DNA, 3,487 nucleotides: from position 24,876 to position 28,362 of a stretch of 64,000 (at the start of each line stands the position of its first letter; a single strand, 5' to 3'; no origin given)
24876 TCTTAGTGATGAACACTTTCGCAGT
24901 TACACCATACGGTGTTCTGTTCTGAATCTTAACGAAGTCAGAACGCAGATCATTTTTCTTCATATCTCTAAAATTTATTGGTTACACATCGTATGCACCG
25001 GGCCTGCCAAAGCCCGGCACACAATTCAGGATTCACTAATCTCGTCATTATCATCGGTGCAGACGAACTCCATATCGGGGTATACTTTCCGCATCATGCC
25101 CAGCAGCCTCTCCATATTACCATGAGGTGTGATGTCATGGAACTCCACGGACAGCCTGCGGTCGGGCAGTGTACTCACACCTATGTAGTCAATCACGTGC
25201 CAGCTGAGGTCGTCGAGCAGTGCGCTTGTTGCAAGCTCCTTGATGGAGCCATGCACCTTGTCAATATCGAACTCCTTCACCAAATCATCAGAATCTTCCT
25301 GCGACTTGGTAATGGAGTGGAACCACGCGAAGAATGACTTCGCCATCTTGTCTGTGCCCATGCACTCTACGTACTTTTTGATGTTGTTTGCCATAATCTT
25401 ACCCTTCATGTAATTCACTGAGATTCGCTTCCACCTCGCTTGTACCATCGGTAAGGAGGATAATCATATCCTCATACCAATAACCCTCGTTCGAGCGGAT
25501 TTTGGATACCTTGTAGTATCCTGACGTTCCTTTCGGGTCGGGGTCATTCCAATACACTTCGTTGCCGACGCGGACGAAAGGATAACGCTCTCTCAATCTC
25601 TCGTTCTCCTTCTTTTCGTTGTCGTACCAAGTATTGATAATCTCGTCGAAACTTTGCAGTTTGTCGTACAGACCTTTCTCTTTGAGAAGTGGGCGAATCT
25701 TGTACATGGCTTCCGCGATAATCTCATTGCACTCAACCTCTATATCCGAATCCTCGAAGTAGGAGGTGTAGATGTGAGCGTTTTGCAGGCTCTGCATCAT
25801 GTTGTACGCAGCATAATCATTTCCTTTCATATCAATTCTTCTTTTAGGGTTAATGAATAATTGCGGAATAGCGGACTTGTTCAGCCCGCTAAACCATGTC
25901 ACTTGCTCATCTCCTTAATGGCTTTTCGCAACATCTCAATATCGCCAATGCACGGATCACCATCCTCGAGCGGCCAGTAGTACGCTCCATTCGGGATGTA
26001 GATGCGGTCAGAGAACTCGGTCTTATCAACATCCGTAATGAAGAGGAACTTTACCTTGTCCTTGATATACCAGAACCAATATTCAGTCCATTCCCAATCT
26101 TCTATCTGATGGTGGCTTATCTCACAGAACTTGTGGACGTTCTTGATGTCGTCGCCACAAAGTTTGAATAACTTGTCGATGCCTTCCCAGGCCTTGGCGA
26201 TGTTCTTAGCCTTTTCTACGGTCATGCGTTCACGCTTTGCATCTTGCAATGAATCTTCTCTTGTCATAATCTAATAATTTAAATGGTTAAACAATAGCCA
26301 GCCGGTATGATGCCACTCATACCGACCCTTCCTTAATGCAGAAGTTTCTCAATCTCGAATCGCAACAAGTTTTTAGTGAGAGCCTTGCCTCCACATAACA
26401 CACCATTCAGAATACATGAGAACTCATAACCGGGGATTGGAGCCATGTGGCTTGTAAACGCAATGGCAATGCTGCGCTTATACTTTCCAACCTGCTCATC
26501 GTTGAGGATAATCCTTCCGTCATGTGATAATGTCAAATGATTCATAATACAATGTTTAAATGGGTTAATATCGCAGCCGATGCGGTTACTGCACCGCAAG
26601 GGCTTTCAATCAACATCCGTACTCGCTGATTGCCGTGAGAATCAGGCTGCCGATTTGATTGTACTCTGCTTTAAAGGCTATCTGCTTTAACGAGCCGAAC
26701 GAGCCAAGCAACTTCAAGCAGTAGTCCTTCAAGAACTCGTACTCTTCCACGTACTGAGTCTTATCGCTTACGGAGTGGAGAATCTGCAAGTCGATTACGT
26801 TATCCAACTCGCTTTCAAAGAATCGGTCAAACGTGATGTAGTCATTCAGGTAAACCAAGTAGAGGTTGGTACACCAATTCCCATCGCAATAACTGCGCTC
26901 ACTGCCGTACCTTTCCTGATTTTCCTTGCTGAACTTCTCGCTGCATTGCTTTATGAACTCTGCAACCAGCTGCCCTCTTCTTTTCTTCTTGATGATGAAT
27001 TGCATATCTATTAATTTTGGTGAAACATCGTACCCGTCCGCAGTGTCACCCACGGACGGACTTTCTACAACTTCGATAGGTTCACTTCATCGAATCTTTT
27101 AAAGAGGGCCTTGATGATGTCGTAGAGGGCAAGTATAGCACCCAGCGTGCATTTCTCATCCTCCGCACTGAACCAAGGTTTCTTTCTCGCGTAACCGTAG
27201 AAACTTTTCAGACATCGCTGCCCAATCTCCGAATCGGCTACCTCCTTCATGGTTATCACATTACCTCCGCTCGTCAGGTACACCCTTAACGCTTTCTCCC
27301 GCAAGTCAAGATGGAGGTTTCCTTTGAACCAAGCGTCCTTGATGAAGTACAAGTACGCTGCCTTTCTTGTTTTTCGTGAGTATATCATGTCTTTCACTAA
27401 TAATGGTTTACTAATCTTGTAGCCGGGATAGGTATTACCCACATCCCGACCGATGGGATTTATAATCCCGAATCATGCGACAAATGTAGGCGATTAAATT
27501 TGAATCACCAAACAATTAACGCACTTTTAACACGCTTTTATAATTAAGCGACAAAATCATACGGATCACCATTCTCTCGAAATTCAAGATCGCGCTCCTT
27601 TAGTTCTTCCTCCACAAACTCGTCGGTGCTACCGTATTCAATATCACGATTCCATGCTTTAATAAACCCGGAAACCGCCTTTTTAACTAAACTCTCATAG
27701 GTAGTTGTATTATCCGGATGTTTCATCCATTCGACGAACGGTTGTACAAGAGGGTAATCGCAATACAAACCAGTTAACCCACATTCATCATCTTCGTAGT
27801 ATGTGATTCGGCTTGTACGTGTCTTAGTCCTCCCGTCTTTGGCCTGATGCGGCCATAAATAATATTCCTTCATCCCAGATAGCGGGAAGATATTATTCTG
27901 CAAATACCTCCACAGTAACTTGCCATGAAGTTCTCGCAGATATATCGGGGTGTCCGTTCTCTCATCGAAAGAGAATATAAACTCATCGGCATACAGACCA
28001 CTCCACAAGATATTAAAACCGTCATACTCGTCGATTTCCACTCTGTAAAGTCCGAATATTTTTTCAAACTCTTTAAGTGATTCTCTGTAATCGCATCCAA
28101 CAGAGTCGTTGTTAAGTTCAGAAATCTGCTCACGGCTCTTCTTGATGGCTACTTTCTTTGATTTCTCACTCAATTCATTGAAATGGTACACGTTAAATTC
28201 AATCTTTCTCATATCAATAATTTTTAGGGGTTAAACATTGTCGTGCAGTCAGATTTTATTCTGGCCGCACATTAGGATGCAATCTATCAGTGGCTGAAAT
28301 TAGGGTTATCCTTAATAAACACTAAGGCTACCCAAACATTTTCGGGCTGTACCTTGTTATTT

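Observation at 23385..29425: Paralogous families of very acidic Trp/Tyr-rich small proteins in the early block (DNA-mimic or anti-defense candidates)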

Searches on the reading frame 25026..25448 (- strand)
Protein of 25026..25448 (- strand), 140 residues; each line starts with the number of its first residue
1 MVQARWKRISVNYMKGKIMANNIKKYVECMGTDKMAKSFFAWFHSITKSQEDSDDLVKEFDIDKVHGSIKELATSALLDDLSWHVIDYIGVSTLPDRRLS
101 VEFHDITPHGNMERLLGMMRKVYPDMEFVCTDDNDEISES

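Call 6: search_protein_families(library=pfam, proteins=[window:25026-25448:-], max_evalue=0.1)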
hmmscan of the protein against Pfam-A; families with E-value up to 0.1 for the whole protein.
window:25026-25448:- (140 aa): 1 family
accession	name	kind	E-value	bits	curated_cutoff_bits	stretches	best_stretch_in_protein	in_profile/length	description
PF14426.11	Imm2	-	0.00027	21.4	35.7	1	51-81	12-42/60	Immunity protein Imm2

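Call 7: search_protein_families(library=phrogs, proteins=[window:25026-25448:-], max_evalue=0.1)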
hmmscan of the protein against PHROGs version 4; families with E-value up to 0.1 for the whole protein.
window:25026-25448:- (140 aa): 2 families
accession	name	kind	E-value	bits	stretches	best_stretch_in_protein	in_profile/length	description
phrog_21947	-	unknown function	0.026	14.9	1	12-98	127-212/264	-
phrog_4913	-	DNA, RNA and nucleotide metabolism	0.035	12.9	0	110-138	291-319/1290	replication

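Call 12: search_protein_families(library=ncbifam, proteins=[window:25026-25448:-], max_evalue=0.1)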
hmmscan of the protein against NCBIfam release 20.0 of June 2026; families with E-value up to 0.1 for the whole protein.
window:25026-25448:- (140 aa): 0 families

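Call 89: search_protein_families(library=padloc, proteins=[window:25026-25448:-], max_evalue=0.01)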
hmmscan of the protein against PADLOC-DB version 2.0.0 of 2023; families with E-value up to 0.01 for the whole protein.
window:25026-25448:- (140 aa): 1 family
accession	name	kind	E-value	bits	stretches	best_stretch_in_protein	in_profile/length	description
PDLC00278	PtuA1|PtuA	-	0.008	13.5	0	21-85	166-229/436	AAA ATPase domain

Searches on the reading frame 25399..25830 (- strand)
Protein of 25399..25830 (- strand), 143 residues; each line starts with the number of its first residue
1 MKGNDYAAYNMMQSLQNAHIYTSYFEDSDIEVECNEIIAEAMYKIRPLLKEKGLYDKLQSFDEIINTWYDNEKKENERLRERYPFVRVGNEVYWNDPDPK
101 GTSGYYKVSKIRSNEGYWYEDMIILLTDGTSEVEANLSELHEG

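Call 6: search_protein_families(library=pfam, proteins=[window:25399-25830:-], max_evalue=0.1)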
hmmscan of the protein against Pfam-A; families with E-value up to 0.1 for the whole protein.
window:25399-25830:- (143 aa): 0 families

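Call 7: search_protein_families(library=phrogs, proteins=[window:25399-25830:-], max_evalue=0.1)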
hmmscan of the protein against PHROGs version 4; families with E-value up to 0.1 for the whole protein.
window:25399-25830:- (143 aa): 3 families
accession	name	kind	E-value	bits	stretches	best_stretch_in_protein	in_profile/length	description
phrog_21704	-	moron, auxiliary metabolic gene and host takeover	0.048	14.8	1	19-57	19-57/82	membrane protein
phrog_23336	-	unknown function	0.05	14.9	1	10-44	29-63/107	-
phrog_20528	-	unknown function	0.062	13.7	1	20-73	19-71/215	-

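Call 12: search_protein_families(library=ncbifam, proteins=[window:25399-25830:-], max_evalue=0.1)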
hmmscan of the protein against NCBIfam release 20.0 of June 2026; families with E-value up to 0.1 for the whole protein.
window:25399-25830:- (143 aa): 0 families

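Call 43: search_solved_structures(query=window:25399-25830:-, max_evalue=10)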
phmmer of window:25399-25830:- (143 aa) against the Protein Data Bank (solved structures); distinct sequences matched with E-value up to 10: 1.
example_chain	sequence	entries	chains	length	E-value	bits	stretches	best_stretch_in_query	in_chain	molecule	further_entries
3mm5_A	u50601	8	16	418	0.39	14.4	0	57-93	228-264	Sulfite reductase, dissimilatory-type subunit alpha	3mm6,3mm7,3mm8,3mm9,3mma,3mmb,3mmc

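Call 89: search_protein_families(library=padloc, proteins=[window:25399-25830:-], max_evalue=0.01)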
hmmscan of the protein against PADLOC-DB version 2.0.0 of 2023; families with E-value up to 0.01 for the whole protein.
window:25399-25830:- (143 aa): 0 families

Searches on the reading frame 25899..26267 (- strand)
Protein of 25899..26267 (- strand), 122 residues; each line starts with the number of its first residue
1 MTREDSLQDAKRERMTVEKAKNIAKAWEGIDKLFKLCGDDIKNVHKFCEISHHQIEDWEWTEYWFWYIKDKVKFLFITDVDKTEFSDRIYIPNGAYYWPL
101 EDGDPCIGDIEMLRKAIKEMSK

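Call 6: search_protein_families(library=pfam, proteins=[window:25899-26267:-], max_evalue=0.1)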
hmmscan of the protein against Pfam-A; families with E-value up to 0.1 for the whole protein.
window:25899-26267:- (122 aa): 0 families

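Call 7: search_protein_families(library=phrogs, proteins=[window:25899-26267:-], max_evalue=0.1)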
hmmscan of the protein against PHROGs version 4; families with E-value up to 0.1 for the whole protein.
window:25899-26267:- (122 aa): 1 family
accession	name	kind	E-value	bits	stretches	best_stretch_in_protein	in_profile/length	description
phrog_36875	-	unknown function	0.039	14.9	1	19-61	51-91/100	-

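Call 12: search_protein_families(library=ncbifam, proteins=[window:25899-26267:-], max_evalue=0.1)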
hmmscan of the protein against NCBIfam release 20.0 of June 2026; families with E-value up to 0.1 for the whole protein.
window:25899-26267:- (122 aa): 0 families

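Call 44: search_solved_structures(query=window:25899-26267:-, max_evalue=10)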
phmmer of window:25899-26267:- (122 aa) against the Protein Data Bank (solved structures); distinct sequences matched with E-value up to 10: 4.
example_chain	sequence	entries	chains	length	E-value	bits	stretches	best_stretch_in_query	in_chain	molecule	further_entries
4uy4_A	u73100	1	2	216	1.2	12.2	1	62-106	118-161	SPINDLIN-4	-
9t31_A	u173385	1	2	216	1.3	12.1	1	62-106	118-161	Spindlin-4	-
4xgc_D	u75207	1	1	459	1.9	11.6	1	14-63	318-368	Origin recognition complex subunit 4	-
7jgr_D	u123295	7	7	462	1.9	11.5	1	14-63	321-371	Origin recognition complex subunit 4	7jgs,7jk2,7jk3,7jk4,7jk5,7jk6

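Call 89: search_protein_families(library=padloc, proteins=[window:25899-26267:-], max_evalue=0.01)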
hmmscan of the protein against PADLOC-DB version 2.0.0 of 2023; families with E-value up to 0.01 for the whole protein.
window:25899-26267:- (122 aa): 0 families

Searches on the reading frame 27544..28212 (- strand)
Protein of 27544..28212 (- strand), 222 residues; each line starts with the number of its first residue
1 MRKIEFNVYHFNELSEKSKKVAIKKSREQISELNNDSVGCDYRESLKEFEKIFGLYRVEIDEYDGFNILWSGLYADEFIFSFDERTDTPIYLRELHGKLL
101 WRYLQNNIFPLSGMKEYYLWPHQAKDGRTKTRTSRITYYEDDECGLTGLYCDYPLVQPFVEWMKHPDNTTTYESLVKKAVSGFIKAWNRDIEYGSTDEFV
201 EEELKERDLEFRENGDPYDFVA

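Call 6: search_protein_families(library=pfam, proteins=[window:27544-28212:-], max_evalue=0.1)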
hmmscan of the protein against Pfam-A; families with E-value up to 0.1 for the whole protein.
window:27544-28212:- (222 aa): 1 family
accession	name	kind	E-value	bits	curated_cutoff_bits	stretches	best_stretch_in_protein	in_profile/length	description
PF18294.6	Pept_S41_N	-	0.076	13.4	25.9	0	112-126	8-22/49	Peptidase S41 N-terminal domain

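Call 7: search_protein_families(library=phrogs, proteins=[window:27544-28212:-], max_evalue=0.1)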
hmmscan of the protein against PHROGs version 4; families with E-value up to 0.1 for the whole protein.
window:27544-28212:- (222 aa): 2 families
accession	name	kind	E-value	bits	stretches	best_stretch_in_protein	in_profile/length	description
phrog_10310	-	unknown function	4.5e-25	89.7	1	4-218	6-211/212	-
phrog_5162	-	unknown function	4.9e-06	27.3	1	1-74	2-67/201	-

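Call 12: search_protein_families(library=ncbifam, proteins=[window:27544-28212:-], max_evalue=0.1)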
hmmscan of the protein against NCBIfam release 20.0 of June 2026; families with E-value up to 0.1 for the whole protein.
window:27544-28212:- (222 aa): 0 families

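Call 15: search_solved_structures(query=window:27544-28212:-, max_evalue=10)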
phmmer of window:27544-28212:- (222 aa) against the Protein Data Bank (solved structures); distinct sequences matched with E-value up to 10: 1.
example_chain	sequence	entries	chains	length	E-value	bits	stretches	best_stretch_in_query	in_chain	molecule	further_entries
3br3_B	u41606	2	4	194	0.088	15.6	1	97-190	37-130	HTH-type transcriptional regulator qacR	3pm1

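Call 28: find_related_loci(query=window:27544-28212:-, collection=viral_contigs, flank=10000)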
Query window:27544-28212:- (222 aa) in viral_contigs; peptide patterns used: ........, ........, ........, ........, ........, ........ (x = any residue, [..] = any of these).
13 stretches matched a pattern, but none encodes a relative of the query by tblastn (E <= 1e-3).

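Call 37: search_dna_similar(query=window:27544-28212:-, collection=phages, mode=protein, max_rows=15, max_evalue=0.001)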
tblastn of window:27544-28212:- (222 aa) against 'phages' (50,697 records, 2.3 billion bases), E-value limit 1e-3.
Records with a match: 32; places in all: 32; records where one place covers at least 80% of the query: 32.
Best place of each record, by identity: <60% 32.
By first word of the organism name: Salmonella 21; Escherichia 6; Brevibacillus 2; Klebsiella 1; Bacteriophage 1; Enterobacter 1.
By host as written in the record: Salmonella enterica subsp. enterica serovar Typhimurium 5; Salmonella sp. 3; Salmonella enterica 2; Salmonella enterica Hadar 2; Escherichia coli O104:H4 2; Salmonella enterica serovar Typhimurium SL1344 2; Salmonella gallinarum 2; Brevibacillus laterosporus 2; and 12 more.
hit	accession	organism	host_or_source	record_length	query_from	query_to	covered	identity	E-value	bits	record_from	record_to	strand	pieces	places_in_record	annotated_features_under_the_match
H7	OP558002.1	Klebsiella phage vB_KpnS_MAG26fr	Klebsiella pneumoniae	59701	1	218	98%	32.3%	1e-15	81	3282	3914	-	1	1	hypothetical protein (x2)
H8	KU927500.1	Salmonella phage 118970_sal1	Salmonella enterica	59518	1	218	98%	29.8%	7e-14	76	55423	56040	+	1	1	hypothetical protein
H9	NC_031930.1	Salmonella phage 118970_sal1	Salmonella enterica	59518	1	218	98%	29.8%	7e-14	76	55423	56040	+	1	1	hypothetical protein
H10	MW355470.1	Salmonella phage vB_SenS_ER6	Salmonella enterica subsp. enterica ...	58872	1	219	99%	29.2%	6e-13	73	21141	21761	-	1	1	hypothetical protein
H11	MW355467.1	Salmonella phage vB_SenS_ER3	Salmonella enterica subsp. enterica ...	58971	1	219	99%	29.2%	1e-10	66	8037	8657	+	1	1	hypothetical protein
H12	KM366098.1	Salmonella phage BP12C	Salmonella enterica Hadar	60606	1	219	99%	28.8%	3e-12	71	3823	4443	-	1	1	hypothetical protein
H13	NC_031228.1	Salmonella phage BP12C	Salmonella enterica Hadar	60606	1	219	99%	28.8%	3e-12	71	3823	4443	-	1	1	hypothetical protein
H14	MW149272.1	Salmonella phage vB_SalS_ABTNLsp1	Salmonella enterica CVCC 3383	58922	1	219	99%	28.8%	1e-11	69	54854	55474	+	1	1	hypothetical protein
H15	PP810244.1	Salmonella phage PMBT21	Salmonella enterica subsp. enterica ...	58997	1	219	99%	28.8%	1e-11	69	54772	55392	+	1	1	hypothetical protein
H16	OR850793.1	Salmonella phage S.Inf 5-2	Salmonella enterica subsp. enterica ...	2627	1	219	99%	28.8%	3e-10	65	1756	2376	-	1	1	record has no annotation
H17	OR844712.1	Escherichia phage ECO104 4-5-2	Escherichia coli O104:H4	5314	1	219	99%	28.8%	4e-10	65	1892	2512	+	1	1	record has no annotation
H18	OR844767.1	Escherichia phage ECO111 5-P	Escherichia coli O111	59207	1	219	99%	28.8%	4e-10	65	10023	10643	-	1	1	record has no annotation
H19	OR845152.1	Escherichia phage EC22.5-2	Escherichia coli ATCC 25922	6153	1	219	99%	28.3%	1e-9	63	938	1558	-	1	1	record has no annotation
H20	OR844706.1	Escherichia phage ECO104 4-5-2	Escherichia coli O104:H4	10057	1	219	99%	28.3%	1e-9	63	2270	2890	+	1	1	record has no annotation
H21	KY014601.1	Escherichia phage Utah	Escherichia coli SKB178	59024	1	219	99%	28.3%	1e-9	63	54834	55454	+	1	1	hypothetical protein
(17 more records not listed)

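Call 38: search_dna_similar(query=window:27544-28212:-, collection=plasmids, mode=protein, max_rows=15, max_evalue=0.001)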
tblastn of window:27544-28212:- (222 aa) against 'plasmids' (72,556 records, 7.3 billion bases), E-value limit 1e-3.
Records with a match: 2; places in all: 2; records where one place covers at least 80% of the query: 2.
Best place of each record, by identity: <60% 2.
By first word of the organism name: Parabacteroides 1; Enterobacter 1.
By predicted mobility (MOB-suite, as given by PLSDB): non-mobilizable 2.
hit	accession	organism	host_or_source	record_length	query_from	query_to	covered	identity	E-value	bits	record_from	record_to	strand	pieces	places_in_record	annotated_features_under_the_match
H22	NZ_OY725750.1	Parabacteroides distasonis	-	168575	1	219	99%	28.8%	1e-9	64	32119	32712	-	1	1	hypothetical protein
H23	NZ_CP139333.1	Enterobacter hormaechei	Single microbial strain,tomato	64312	1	215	97%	28.7%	4e-13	75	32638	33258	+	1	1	hypothetical protein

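Call 89: search_protein_families(library=padloc, proteins=[window:27544-28212:-], max_evalue=0.01)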
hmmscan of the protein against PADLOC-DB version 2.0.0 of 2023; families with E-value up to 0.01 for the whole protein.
window:27544-28212:- (222 aa): 0 families

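Call 102: get_annotated_region(hit=H13, flank=4000)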
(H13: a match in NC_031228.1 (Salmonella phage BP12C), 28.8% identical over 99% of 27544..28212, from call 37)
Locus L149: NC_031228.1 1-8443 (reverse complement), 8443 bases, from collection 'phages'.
description: Salmonella phage BP12C, complete genome.
organism: Salmonella phage BP12C (NCBI taxid 1543203)
taxonomy: Viruses; Duplodnaviria; Heunggongvirae; Uroviricota; Caudoviricetes; Casjensviridae; Chivirus; Salmonella virus BP12C
host: Salmonella enterica Hadar; source: sewage; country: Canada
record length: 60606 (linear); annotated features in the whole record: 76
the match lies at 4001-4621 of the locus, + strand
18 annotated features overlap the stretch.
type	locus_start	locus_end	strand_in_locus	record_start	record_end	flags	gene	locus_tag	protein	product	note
CDS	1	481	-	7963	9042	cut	-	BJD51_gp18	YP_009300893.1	exonuclease recombination-associated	-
CDS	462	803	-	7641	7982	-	-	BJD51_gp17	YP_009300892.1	hypothetical protein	-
CDS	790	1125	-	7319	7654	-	-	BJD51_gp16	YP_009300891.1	hypothetical protein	-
CDS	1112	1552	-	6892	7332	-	-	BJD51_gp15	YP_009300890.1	hypothetical protein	-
CDS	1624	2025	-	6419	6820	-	-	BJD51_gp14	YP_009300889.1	hypothetical protein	-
CDS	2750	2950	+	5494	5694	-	-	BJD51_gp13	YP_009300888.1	hypothetical protein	-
CDS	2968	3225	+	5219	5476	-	-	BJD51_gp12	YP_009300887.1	hypothetical protein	-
CDS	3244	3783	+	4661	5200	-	-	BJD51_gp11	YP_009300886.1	hypothetical protein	-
CDS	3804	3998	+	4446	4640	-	-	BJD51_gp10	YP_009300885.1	hypothetical protein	-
CDS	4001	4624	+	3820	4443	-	-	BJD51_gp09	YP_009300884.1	hypothetical protein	-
CDS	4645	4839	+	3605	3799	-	-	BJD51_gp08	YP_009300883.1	hypothetical protein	-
CDS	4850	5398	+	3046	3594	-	-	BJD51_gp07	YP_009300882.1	hypothetical protein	-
CDS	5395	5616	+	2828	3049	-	-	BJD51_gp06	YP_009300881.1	hypothetical protein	-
CDS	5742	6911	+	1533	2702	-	-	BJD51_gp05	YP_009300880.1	hypothetical protein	-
CDS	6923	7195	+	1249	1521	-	-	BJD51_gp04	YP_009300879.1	hypothetical protein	-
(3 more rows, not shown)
